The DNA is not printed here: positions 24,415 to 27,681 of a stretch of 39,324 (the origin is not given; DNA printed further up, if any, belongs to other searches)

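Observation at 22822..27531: GC-rich convergent pair: secreted DUF255-type thioredoxin protein and a self-contained carrier-FAAL-membrane-acyltransferase fusion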

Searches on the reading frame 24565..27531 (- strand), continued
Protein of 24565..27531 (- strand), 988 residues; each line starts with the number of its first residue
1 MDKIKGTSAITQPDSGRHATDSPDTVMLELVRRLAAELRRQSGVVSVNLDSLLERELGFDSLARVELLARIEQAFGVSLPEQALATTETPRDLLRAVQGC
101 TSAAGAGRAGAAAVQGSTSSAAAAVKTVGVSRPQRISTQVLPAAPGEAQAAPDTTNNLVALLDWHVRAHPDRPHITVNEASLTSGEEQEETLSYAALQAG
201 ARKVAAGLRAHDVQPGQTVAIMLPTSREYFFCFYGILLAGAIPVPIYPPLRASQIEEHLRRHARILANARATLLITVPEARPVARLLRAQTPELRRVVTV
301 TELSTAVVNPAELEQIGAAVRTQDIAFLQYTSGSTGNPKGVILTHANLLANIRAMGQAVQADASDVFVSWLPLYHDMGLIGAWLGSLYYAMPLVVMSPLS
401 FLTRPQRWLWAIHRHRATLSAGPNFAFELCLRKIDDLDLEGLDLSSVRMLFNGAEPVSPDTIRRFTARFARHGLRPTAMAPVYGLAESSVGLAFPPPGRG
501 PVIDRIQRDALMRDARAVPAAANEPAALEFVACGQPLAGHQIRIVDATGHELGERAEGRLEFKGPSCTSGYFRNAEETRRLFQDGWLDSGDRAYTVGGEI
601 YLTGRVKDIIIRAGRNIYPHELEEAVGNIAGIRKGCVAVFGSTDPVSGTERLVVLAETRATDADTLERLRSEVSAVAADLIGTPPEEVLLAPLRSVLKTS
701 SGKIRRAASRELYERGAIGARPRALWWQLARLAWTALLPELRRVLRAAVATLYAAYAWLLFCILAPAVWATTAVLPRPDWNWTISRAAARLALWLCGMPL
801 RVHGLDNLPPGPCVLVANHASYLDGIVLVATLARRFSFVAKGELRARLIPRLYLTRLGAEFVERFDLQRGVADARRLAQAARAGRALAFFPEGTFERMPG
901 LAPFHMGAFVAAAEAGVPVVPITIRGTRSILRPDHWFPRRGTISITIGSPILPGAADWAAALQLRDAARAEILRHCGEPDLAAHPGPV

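Call 28: search_solved_structures(query=window:24565-27531:-, max_evalue=0.00001, show_alignments=2)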
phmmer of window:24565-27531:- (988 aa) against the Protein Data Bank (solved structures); distinct sequences matched with E-value up to 0.00001: 196 (the best 60 are shown).
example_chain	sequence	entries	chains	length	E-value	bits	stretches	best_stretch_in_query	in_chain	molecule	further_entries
3pbk_A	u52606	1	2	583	7e-85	289.2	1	188-716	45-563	Fatty Acyl-Adenylate Ligase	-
7r7e_A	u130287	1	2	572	8.1e-81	275.7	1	181-717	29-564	Polyketide synthase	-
7r7g_A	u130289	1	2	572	1.8e-80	274.6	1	181-717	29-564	Polyketide synthase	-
7r7f_A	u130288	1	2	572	3.4e-80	273.6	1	181-717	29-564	Polyketide synthase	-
3kxw_A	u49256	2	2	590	1.7e-77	264.7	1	184-711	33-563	Saframycin Mx1 synthetase B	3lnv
5ey9_A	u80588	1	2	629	2.1e-70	241.2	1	192-718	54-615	Long-chain-fatty-acid--AMP ligase FadD32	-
5hm3_A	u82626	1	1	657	3.6e-70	240.5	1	200-718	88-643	Long-chain-fatty-acid--AMP ligase FadD32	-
5d6j_A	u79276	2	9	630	2.9e-68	234.2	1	190-720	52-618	Acyl-CoA synthase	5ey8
5icr_A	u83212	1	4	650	3.3e-68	233.9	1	190-720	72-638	Acyl-CoA synthase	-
8hd4_A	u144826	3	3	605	3.5e-68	233.9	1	160-716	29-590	Long-chain-fatty-acid--AMP ligase FadD23 | Fatty-acid-CoA ligase FadD23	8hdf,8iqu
7wua_A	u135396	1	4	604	1.9e-67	231.5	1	202-715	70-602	Acyl-CoA synthase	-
6ulx_A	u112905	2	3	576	3.2e-64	220.8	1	183-718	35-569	Amino acid adenylation domain-containing protein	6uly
4r0m_B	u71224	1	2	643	4.3e-63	217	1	189-731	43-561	McyG protein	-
6ulw_A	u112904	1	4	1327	1.1e-62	215.8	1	183-717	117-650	Amino acid adenylation domain-containing protein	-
5d6n_A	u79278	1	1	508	6.8e-57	196.5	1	190-584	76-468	Acyl-CoA synthase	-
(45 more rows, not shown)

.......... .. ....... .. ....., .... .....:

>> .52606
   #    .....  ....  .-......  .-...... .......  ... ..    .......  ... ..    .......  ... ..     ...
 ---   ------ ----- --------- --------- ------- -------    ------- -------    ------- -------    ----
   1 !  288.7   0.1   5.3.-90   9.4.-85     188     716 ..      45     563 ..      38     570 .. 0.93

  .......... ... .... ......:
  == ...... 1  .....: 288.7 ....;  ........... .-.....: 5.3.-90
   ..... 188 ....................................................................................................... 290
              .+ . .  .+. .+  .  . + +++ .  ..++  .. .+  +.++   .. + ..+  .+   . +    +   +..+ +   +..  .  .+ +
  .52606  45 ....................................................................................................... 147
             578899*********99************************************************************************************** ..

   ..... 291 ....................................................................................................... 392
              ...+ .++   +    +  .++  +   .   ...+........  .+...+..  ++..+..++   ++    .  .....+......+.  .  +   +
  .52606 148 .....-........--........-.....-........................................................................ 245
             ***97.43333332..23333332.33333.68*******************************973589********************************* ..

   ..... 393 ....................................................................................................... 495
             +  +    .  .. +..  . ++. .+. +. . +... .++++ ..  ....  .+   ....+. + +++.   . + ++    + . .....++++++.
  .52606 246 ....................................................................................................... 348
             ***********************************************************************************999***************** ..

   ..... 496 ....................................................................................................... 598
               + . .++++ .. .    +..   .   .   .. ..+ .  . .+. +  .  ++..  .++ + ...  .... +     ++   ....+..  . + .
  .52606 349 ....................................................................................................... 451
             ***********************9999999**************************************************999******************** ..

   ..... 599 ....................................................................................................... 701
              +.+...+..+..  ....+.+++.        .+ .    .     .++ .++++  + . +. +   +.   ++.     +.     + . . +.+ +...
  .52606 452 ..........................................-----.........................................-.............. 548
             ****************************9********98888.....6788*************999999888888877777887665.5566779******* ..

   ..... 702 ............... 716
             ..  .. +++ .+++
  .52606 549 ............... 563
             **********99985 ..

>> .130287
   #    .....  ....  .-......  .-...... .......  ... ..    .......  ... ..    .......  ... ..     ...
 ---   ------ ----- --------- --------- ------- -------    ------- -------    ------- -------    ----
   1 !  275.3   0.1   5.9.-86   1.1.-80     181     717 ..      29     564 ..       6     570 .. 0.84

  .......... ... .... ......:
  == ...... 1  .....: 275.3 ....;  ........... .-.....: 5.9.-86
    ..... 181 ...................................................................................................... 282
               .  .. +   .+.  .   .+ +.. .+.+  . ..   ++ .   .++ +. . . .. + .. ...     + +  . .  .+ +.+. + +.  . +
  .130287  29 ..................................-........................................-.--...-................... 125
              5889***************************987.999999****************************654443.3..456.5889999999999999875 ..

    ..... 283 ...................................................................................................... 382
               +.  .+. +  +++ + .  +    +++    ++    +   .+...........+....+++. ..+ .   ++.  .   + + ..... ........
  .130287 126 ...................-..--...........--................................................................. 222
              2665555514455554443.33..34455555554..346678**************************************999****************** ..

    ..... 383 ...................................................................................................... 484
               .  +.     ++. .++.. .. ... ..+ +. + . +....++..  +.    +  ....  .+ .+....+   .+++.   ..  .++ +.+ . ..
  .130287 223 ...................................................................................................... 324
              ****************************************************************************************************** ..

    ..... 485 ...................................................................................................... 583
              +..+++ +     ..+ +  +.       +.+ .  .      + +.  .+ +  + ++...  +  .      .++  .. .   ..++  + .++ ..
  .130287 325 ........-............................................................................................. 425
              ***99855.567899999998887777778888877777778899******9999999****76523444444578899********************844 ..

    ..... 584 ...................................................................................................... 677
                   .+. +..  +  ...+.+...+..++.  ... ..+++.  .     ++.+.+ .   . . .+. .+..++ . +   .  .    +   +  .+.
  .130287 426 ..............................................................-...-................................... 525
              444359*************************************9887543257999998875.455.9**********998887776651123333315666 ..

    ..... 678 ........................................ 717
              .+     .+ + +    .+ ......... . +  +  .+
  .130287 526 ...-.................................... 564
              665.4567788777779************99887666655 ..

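Call 29: find_related_loci(query=A1, collection=genome_contigs, flank=10000)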
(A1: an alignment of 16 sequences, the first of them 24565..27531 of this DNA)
Query A1 (988 aa) in genome_contigs; peptide patterns used: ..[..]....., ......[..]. (x = any residue, [..] = any of these).
600 stretches matched a pattern (row limit reached: there are more); 599 encode a relative of the query (tblastn E <= 1e-3); the best 80 are kept; 80 distinct loci.
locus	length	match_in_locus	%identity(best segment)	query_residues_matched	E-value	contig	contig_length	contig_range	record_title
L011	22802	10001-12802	65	17-985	0e+0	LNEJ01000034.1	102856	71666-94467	MAG: Gammaproteobacteria bacterium Ga0074134 Ga0074134_132.1, whole genome shotgun sequence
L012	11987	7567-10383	63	17-982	0e+0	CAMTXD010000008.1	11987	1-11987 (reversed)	MAG: uncultured Gallionellaceae bacterium isolate G04_MAG_00050 genome assembly, contig: G04_MAG_00050_000000000124, who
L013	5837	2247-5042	60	18-985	0e+0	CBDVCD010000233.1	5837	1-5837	MAG TPA_asm: uncultured Gammaproteobacteria bacterium isolate SRR22302365_binner13_Refined_117 genome assembly, contig:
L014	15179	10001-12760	61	27-982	0e+0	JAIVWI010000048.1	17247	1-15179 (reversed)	MAG: Oceanospirillum sp. isolate HYP3_US_01_1 NODE_344_length_17247_cov_0.459287, whole genome shotgun sequence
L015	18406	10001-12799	65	12-982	0e+0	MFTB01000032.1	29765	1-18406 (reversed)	MAG: Candidatus Muproteobacteria bacterium RIFCSPHIGHO2_12_FULL_60_33 rifcsphigho2_12_scaffold_1833, whole genome shotgu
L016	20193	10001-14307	56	24-983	0e+0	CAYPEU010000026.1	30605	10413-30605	MAG TPA_asm: uncultured Desulfocapsa sp. isolate SRP167671_co2_261 genome assembly, contig: NODE_1962_length_30605_cov_9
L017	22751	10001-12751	57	26-982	0e+0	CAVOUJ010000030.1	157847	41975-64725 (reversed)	MAG: uncultured beta proteobacterium isolate MFD10007.bin.2.158 genome assembly, contig: contig_46874, whole genome shot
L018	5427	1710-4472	57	27-985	0e+0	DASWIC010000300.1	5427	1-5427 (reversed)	MAG TPA_asm: Burkholderiales bacterium isolate SMAG_U2858 k141_3252458, whole genome shotgun sequence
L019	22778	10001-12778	57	20-981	0e+0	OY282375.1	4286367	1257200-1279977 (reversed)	MAG: uncultured Candidatus Entotheonella sp. genome assembly, chromosome: 1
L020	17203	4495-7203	60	45-983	0e+0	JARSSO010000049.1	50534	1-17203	MAG: Candidatus Contendobacter sp. isolate SCELSE-2-Con NODE_684_length_50534_cov_165.725609, whole genome shotgun seque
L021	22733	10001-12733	59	45-983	0e+0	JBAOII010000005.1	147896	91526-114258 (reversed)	MAG: Candidatus Competibacter sp. isolate AS_Ams2_Bin39 np2-np3_contig_12732, whole genome shotgun sequence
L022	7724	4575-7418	54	4-982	0e+0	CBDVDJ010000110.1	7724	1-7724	MAG TPA_asm: uncultured bacterium isolate SRR21487738_concoct_129 genome assembly, contig: ERZ25083882.4002, whole genom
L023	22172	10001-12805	54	27-988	0e+0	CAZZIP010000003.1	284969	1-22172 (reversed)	MAG TPA_asm: uncultured Methylococcales bacterium isolate binchicken_co30_122 genome assembly, contig: NODE_33_length_28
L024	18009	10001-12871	55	1-982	0e+0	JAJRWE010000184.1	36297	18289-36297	MAG: Gammaproteobacteria bacterium isolate Dive96_bin2.149 k141_2698455, whole genome shotgun sequence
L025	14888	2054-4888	54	3-981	0e+0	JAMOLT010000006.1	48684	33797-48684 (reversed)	MAG: Sedimenticola sp. isolate 4281-140_maxbin2_scaf2bin.001 4281-140_scaffold_156_c1, whole genome shotgun sequence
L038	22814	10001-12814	52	18-981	0e+0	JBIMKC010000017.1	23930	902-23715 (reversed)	MAG: Chromatiales bacterium isolate Lehman Caves 20pBin3 NODE_19_length_23930_cov_25.655162, whole genome shotgun sequen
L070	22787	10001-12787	50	7-977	0e+0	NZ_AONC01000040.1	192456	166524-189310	Imhoffiella purpurea strain AK35 contig40, whole genome shotgun sequence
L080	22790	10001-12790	51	13-982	0e+0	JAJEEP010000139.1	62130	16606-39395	MAG: Alphaproteobacteria bacterium isolate p16x34bins.43 k141_767081, whole genome shotgun sequence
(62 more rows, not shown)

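Call 33: search_protein_families(library=pfam, proteins=[L070:12992-15274:+, L038:18120-20591:-, L080:12930-14315:+], max_evalue=0.001)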
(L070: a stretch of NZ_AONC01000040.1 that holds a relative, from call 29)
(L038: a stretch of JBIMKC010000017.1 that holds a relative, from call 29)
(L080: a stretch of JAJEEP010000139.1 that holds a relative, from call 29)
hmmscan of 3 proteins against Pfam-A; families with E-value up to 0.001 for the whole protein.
L070:12992-15274:+ (760 aa): 11 families
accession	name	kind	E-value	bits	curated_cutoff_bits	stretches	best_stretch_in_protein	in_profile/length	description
PF00005.33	ABC_tran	-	3.9e-27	96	25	1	227-377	1-137/137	ABC transporter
PF00498.31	FHA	-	3.8e-25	88.5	20.7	2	120-183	1-66/67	FHA domain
PF01061.29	ABC2_membrane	-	3.7e-20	72.8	26.9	1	506-707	2-208/211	ABC-2 type transporter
PF16697.10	Yop-YscD_cpl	-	1.5e-13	51.3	33.2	1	118-190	17-90/94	Inner membrane component of T3SS, cytoplasmic domain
PF12698.13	ABC2_membrane_3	-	3.5e-12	46.5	31.6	1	555-692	160-303/347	ABC-2 family transporter protein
PF13304.12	AAA_21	-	5.4e-06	27.1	27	0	239-258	1-20/304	AAA domain, putative AbiEii toxin, Type IV TA system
PF13555.12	AAA_29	-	1.7e-05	24.9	27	1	234-257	19-42/61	P-loop containing region of AAA domain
PF02463.25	SMC_N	-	0.00022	21.2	40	0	238-257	25-44/220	RecF/RecN/SMC N terminal domain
PF02597.26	ThiS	-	0.00042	21.2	22.5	0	38-86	21-69/76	ThiS family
PF13191.12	AAA_16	-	0.0008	20.4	32.6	0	235-383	21-148/167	AAA ATPase domain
PF13401.12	AAA_22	-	0.00091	20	27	0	238-396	6-109/130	AAA domain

L038:18120-20591:- (823 aa): 4 families
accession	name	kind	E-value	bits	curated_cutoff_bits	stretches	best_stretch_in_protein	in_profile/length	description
PF00501.34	AMP-binding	-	1.7e-71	241.5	29.9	1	5-369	7-384/384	AMP-binding enzyme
PF01553.26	Acyltransferase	-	1.8e-25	89.7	23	1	645-771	2-131/132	Acyltransferase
PF00550.31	PP-binding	-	3.2e-05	24.5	20.8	1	543-595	16-67/67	Phosphopantetheine attachment site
PF23562.2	AMP-binding_C_3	-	0.00057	20.7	20.8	0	406-505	2-105/124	AMP-binding enzyme C-terminal domain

L080:12930-14315:+ (461 aa): 2 families
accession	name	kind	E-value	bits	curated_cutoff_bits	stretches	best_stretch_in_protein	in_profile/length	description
PF11700.14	ATG22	-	3.7e-33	115.4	24.1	1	14-452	2-475/482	Vacuole effluxer Atg22 like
PF07690.21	MFS_1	-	4.1e-19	69.1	33.4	3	15-166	202-345/347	Major Facilitator Superfamily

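Call 39: find_encoding_contigs(protein=P0242, flank=10000, max_places=2)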
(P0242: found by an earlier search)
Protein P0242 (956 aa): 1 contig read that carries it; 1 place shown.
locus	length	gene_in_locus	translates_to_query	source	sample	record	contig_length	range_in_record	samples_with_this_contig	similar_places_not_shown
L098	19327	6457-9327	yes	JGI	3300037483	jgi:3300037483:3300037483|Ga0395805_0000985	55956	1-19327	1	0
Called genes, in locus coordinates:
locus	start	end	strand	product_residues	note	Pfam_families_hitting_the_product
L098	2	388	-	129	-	?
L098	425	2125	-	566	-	PF03065:Glyco_hydro_57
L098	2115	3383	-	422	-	PF00483:NTP_transferase, PF12804:NTP_transf_3 (weak), PF07959:Fucose_pyrophosphorylase (faint), PF25247:LbH_GLGC (faint), PF24894:Hexapep_GlmU, PF25084:LbH_EIF2B (weak), PF25087:GMPPB_C (weak)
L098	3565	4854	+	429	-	PF00342:PGI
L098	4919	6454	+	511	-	PF08323:Glyco_transf_5, PF20706:GT4-conflict (faint), PF13439:Glyco_transf_4, PF13579:Glyco_trans_4_4, PF00534:Glycos_transf_1, PF13692:Glyco_trans_1_4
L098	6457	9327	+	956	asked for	PF00550:PP-binding, PF00501:AMP-binding, PF01553:Acyltransferase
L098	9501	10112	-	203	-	-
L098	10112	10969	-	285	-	PF12146:Hydrolase_4, PF00561:Abhydrolase_1 (faint), PF12697:Abhydrolase_6 (weak)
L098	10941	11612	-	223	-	PF01209:Ubie_methyltran, PF13489:Methyltransf_23, PF02353:CMAS (weak), PF07021:MetW (weak), PF13847:Methyltransf_31, PF08241:Methyltransf_11, PF08242:Methyltransf_12, PF13649:Methyltransf_25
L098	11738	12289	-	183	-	PF02482:Ribosomal_S30AE, PF00313:CSD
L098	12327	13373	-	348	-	PF01791:DeoC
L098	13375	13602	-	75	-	-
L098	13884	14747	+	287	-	PF07498:Rho_N (weak), PF16258:DUF4912 (weak)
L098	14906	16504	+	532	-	PF03065:Glyco_hydro_57, PF09210:BE_C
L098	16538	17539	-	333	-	PF02685:Glucokinase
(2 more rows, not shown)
